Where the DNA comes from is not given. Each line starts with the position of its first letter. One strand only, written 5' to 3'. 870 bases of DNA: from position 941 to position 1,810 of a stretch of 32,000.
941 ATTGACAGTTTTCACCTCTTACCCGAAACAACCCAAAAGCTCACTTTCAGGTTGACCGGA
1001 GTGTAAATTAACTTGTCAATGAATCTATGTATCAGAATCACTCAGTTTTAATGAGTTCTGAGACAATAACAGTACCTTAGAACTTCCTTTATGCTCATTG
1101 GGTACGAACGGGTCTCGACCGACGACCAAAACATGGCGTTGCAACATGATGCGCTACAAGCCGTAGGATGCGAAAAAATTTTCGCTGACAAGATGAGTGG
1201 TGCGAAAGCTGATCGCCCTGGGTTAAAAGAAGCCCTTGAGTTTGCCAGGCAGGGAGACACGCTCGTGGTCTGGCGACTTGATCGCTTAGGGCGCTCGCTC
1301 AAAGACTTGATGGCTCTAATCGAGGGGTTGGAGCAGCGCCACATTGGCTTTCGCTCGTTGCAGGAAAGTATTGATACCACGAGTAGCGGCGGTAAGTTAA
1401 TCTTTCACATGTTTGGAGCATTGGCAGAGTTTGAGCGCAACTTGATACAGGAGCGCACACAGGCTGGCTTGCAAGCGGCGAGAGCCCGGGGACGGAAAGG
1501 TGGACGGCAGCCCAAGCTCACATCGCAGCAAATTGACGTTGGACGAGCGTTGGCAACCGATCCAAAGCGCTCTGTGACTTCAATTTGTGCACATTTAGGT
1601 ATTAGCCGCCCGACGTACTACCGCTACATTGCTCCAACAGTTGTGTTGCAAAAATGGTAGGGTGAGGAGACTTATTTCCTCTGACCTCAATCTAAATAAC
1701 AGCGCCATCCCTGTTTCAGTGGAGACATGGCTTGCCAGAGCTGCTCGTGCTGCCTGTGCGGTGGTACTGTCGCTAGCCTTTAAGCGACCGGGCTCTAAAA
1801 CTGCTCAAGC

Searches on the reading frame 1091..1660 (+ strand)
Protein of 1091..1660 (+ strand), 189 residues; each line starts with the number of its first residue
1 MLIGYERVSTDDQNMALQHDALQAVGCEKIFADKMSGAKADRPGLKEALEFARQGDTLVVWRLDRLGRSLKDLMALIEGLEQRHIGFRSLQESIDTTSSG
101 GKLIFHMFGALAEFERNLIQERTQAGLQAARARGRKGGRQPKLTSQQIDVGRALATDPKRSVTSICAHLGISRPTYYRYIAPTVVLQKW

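Call 101: search_protein_families(library=pfam, proteins=[window:1091-1660:+], max_evalue=0.0001)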
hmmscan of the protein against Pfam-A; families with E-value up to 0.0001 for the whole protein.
window:1091-1660:+ (189 aa): 1 family
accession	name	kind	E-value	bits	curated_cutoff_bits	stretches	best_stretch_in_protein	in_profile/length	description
PF00239.26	Resolvase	-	6e-48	163.1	23.3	1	3-136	2-145/145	Resolvase, N terminal domain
